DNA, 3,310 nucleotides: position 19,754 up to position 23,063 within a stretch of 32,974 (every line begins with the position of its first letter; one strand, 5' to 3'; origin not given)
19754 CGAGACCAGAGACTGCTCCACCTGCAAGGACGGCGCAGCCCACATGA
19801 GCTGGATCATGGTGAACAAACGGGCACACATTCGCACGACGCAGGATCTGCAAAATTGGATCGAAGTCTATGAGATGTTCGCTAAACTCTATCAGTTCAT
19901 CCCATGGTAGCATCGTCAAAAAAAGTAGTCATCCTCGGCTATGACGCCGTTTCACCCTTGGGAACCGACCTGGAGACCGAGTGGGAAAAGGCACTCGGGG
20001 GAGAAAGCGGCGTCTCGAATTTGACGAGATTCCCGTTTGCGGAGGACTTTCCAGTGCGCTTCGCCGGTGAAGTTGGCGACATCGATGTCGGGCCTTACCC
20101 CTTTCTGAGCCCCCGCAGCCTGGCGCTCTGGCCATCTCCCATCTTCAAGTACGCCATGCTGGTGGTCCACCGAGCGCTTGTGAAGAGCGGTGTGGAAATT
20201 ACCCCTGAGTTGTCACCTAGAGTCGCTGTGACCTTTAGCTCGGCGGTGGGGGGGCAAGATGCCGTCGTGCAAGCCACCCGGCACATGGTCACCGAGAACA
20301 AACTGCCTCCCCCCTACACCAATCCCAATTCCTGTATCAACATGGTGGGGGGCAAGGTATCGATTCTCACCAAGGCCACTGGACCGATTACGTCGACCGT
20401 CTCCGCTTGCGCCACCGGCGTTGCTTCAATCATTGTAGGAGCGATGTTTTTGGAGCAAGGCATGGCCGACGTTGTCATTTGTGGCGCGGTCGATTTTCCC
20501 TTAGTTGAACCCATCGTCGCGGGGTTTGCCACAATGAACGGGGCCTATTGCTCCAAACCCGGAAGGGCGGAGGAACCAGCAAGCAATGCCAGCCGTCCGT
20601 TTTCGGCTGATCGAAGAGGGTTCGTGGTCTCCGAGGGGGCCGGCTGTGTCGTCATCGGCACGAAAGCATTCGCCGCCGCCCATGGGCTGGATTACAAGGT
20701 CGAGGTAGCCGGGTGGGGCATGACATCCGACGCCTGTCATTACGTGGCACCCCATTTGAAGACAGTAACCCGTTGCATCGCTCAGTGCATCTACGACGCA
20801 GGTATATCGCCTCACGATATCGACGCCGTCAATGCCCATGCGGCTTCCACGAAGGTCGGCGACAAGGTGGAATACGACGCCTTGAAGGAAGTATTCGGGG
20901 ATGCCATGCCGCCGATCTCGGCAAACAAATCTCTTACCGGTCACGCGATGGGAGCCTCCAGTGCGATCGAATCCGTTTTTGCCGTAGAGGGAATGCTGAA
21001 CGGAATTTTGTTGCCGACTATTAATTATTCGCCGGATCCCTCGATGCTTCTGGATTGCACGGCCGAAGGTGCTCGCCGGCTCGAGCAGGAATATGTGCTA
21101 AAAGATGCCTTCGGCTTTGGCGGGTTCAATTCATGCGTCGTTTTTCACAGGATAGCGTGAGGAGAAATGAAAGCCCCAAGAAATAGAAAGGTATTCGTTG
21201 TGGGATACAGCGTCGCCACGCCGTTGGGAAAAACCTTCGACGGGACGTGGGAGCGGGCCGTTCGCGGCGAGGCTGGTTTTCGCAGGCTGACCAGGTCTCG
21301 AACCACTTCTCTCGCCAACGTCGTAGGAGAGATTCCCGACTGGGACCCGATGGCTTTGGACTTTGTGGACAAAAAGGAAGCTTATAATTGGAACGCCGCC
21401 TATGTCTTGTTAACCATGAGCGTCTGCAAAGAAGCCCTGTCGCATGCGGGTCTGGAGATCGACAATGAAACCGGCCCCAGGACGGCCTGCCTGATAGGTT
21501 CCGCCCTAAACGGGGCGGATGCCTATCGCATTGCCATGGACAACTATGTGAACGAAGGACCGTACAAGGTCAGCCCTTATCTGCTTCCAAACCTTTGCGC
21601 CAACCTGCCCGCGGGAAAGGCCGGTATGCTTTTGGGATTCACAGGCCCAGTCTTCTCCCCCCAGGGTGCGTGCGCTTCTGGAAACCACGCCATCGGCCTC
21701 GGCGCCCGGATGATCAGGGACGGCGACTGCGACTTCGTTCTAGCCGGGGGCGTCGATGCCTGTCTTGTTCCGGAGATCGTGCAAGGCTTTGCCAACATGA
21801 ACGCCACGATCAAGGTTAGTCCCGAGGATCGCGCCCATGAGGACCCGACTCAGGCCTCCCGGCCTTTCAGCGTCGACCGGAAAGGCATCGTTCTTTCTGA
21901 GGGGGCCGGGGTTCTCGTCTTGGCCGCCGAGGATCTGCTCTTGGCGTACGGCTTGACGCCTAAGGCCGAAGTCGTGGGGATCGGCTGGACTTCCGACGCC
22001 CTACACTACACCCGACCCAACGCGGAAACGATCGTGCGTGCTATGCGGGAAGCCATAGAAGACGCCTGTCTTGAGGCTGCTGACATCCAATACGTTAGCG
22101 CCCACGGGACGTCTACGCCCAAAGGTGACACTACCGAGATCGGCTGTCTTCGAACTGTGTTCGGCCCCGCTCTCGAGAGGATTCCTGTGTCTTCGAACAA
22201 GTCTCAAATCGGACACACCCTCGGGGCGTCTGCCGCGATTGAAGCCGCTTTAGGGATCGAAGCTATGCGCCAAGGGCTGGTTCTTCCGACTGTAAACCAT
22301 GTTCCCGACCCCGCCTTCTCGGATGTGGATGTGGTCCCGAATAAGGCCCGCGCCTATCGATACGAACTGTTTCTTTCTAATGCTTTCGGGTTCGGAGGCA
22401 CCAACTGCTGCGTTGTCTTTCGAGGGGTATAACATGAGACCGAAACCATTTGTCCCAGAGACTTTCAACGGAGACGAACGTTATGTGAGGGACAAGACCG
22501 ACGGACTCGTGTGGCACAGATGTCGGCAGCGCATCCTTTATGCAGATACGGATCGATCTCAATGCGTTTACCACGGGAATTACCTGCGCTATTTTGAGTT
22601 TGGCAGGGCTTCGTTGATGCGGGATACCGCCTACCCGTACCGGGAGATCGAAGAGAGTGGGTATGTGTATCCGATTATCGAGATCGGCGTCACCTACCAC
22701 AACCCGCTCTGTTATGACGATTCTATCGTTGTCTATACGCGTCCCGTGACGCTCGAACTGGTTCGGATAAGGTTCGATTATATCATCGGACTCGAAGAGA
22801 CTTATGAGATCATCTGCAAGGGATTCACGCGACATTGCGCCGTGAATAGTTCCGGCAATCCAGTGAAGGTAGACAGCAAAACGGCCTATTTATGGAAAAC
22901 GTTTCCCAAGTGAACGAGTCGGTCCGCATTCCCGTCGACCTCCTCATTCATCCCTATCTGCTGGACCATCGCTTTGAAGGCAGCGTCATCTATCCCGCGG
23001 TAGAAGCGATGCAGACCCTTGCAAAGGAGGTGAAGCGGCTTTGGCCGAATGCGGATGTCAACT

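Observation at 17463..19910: ACP followed directly by two tandem paralogous radical SAM enzymes with a shared CC-x5/6-C-x2-C C-terminal motif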

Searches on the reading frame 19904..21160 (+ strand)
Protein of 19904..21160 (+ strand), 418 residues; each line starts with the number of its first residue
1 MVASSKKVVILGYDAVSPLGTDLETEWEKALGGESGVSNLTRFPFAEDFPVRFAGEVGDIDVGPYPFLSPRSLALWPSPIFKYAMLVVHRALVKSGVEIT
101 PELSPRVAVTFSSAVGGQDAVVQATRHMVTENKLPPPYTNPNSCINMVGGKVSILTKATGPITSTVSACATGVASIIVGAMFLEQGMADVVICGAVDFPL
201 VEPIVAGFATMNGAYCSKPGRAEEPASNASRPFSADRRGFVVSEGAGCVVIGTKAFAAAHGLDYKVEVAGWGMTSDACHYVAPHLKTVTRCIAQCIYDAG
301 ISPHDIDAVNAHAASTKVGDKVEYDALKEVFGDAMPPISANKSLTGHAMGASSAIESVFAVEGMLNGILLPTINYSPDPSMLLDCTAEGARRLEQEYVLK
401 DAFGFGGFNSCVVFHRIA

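Call 5: search_protein_families(library=pfam, proteins=[window:19904-21160:+], max_evalue=0.01)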
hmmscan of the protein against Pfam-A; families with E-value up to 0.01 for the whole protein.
window:19904-21160:+ (418 aa): 3 families
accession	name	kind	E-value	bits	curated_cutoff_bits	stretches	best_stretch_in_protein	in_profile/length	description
PF00109.32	ketoacyl-synt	-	7.8e-30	104.7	20.8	1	6-254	2-249/252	Beta-ketoacyl synthase, N-terminal domain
PF02801.28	Ketoacyl-synt_C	-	3.5e-25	88.8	20.8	1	267-375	3-118/119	Beta-ketoacyl synthase, C-terminal domain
PF13723.12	Ketoacyl-synt_2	-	0.0065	16.5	25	1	90-199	35-141/223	Beta-ketoacyl synthase, N-terminal domain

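Call 6: search_protein_families(library=ncbifam, proteins=[window:19904-21160:+], max_evalue=0.01)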
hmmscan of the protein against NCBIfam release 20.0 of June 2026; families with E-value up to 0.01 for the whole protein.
window:19904-21160:+ (418 aa): 25 families
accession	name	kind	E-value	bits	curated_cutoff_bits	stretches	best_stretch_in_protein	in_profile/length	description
TIGR03150.1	fabF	equivalog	6.4e-97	324.8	493.75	1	6-414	1-406/407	beta-ketoacyl-ACP synthase II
NF005589.0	PRK07314.1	subfamily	4.2e-94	315.6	387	1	4-417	2-412/413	beta-ketoacyl-ACP synthase II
NF004970.0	PRK06333.1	subfamily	2e-85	287.2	525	1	4-417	2-422/424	beta-ketoacyl-ACP synthase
NF006274.0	PRK08439.1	equivalog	3.7e-70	236.8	621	1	6-416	2-405/406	beta-ketoacyl-ACP synthase II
NF006434.0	PRK08722.1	equivalog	6.1e-64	216.4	759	1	4-417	2-414/414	beta-ketoacyl-ACP synthase II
NF005916.1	PRK07910.1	equivalog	1.2e-61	208.9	560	1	7-416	13-417/418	KasA/KasB family beta-ketoacyl-ACP synthase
NF005076.0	PRK06501.1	equivalog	4.8e-59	200.3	629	2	161-415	168-421/425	beta-ketoacyl-ACP synthase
NF006587.0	PRK09116.1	equivalog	2.3e-53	181.4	470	1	6-417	2-407/408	beta-ketoacyl-ACP synthase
NF005935.0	PRK07967.1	equivalog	2.3e-50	171.6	630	1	6-417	2-404/406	beta-ketoacyl-ACP synthase I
NF004618.0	PRK05952.1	equivalog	1.5e-48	165.7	455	1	7-416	3-382/384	beta-ketoacyl-ACP synthase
NF006618.0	PRK09185.1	subfamily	1.3e-47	162.7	407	1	106-416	97-392/394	beta-ketoacyl-ACP synthase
NF005490.0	PRK07103.1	equivalog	1.1e-44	153.2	445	1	115-417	111-413/414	polyketide beta-ketoacyl:acyl carrier protein synthase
NF058662.1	cispenta_AmcF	equivalog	6.8e-42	143.8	325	1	160-415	121-368/369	cispentacin biosynthesis acyltransferase subunit AmcF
NF040607.1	mycolic_Pks13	equivalog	5.9e-20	70.4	2100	1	143-385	245-486/1680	polyketide synthase Pks13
NF045894.1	PKS_plus_SDR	equivalog_domain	1.9e-15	55.6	1740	1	145-387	149-387/1515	type I polyketide synthase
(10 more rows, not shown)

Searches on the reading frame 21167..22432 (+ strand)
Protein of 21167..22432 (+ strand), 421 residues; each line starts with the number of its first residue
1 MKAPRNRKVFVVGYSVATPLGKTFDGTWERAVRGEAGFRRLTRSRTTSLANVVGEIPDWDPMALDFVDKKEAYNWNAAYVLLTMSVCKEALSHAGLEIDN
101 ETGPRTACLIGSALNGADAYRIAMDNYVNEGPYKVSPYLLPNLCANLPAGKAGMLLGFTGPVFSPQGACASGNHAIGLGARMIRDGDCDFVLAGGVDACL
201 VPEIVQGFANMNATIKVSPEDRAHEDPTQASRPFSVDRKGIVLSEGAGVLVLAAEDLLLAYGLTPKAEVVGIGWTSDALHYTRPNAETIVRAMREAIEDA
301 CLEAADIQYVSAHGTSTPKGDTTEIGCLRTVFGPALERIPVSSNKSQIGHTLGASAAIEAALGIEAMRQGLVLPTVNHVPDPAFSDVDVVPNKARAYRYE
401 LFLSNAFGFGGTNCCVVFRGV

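Call 5: search_protein_families(library=pfam, proteins=[window:21167-22432:+], max_evalue=0.01)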
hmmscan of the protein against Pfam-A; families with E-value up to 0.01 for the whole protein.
window:21167-22432:+ (421 aa): 3 families
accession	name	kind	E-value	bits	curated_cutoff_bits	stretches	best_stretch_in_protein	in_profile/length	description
PF00109.32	ketoacyl-synt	-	9.4e-38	130.7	20.8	1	7-253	2-247/252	Beta-ketoacyl synthase, N-terminal domain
PF02801.28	Ketoacyl-synt_C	-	4.2e-28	98.2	20.8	1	267-377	2-117/119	Beta-ketoacyl synthase, C-terminal domain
PF00108.29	Thiolase_N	-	0.00031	20.6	26.4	1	167-197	83-113/260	Thiolase, N-terminal domain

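Call 6: search_protein_families(library=ncbifam, proteins=[window:21167-22432:+], max_evalue=0.01)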
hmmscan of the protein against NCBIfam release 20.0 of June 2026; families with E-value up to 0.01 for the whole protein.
window:21167-22432:+ (421 aa): 37 families (the best 25 are shown)
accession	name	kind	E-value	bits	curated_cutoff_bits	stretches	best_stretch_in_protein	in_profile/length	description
TIGR03150.1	fabF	equivalog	5e-108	361.4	493.75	1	7-419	1-407/407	beta-ketoacyl-ACP synthase II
NF005589.0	PRK07314.1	subfamily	3.3e-104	348.9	387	1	6-420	3-411/413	beta-ketoacyl-ACP synthase II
NF004970.0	PRK06333.1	subfamily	1.2e-98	330.8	525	1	6-419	3-420/424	beta-ketoacyl-ACP synthase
NF006274.0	PRK08439.1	equivalog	6.3e-79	265.6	621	1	7-419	2-404/406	beta-ketoacyl-ACP synthase II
NF006434.0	PRK08722.1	equivalog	6.6e-74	249.2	759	1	6-419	3-412/414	beta-ketoacyl-ACP synthase II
NF005076.0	PRK06501.1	equivalog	1.2e-72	245.1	629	2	166-418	172-420/425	beta-ketoacyl-ACP synthase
NF005916.1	PRK07910.1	equivalog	4e-62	210.5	560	1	8-418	13-415/418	KasA/KasB family beta-ketoacyl-ACP synthase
NF006587.0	PRK09116.1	equivalog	4.4e-62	210.1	470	1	7-419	2-405/408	beta-ketoacyl-ACP synthase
NF005935.0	PRK07967.1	equivalog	2.2e-56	191.4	630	1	7-419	2-402/406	beta-ketoacyl-ACP synthase I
NF006618.0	PRK09185.1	subfamily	9.2e-56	189.5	407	1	8-418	4-390/394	beta-ketoacyl-ACP synthase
NF004618.0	PRK05952.1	equivalog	1.3e-53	182.4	455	1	8-418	3-380/384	beta-ketoacyl-ACP synthase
NF005490.0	PRK07103.1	equivalog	4.7e-51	174.1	445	1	7-419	4-411/414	polyketide beta-ketoacyl:acyl carrier protein synthase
NF058662.1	cispenta_AmcF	equivalog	2.5e-46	158.3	325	2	158-419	118-368/369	cispentacin biosynthesis acyltransferase subunit AmcF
NF045894.1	PKS_plus_SDR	equivalog_domain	9e-30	103.1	1740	1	81-383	93-380/1515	type I polyketide synthase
NF040607.1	mycolic_Pks13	equivalog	7.6e-29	99.8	2100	1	82-419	191-524/1680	polyketide synthase Pks13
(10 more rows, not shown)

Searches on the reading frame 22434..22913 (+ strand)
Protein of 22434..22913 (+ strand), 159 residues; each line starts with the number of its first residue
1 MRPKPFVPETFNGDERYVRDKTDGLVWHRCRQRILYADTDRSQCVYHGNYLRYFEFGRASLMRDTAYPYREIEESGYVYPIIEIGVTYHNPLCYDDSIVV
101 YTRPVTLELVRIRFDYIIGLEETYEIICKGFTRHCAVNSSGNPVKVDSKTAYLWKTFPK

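Call 5: search_protein_families(library=pfam, proteins=[window:22434-22913:+], max_evalue=0.01)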
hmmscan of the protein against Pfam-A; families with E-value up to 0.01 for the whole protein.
window:22434-22913:+ (159 aa): 2 families
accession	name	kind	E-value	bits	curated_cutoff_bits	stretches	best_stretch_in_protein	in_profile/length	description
PF13279.12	4HBT_2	-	4.2e-09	37.4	25.5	1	37-140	4-107/122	Thioesterase-like superfamily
PF03061.28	4HBT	-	2.9e-06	27.9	20.6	1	45-116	4-68/79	Thioesterase superfamily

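Call 6: search_protein_families(library=ncbifam, proteins=[window:22434-22913:+], max_evalue=0.01)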
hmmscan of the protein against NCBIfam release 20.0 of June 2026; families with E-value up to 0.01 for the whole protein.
window:22434-22913:+ (159 aa): 4 families
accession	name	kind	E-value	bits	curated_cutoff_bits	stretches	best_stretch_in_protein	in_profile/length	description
TIGR00051.1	TIGR00051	subfamily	3.5e-19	69.3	68.7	1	32-145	2-115/117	YbgC/FadM family acyl-CoA thioesterase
NF047424.1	MenI_Staph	exception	1.3e-17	64.1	225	1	35-151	11-127/148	1,4-dihydroxy-2-naphthoyl-CoA hydrolase MenI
TIGR02799.1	thio_ybgC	equivalog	7.2e-17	61.8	141.35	1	28-148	1-121/126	tol-pal system-associated acyl-CoA thioesterase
NF008065.0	PRK10800.1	equivalog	3.5e-08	33.7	185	1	30-114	8-92/134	tol-pal system-associated acyl-CoA thioesterase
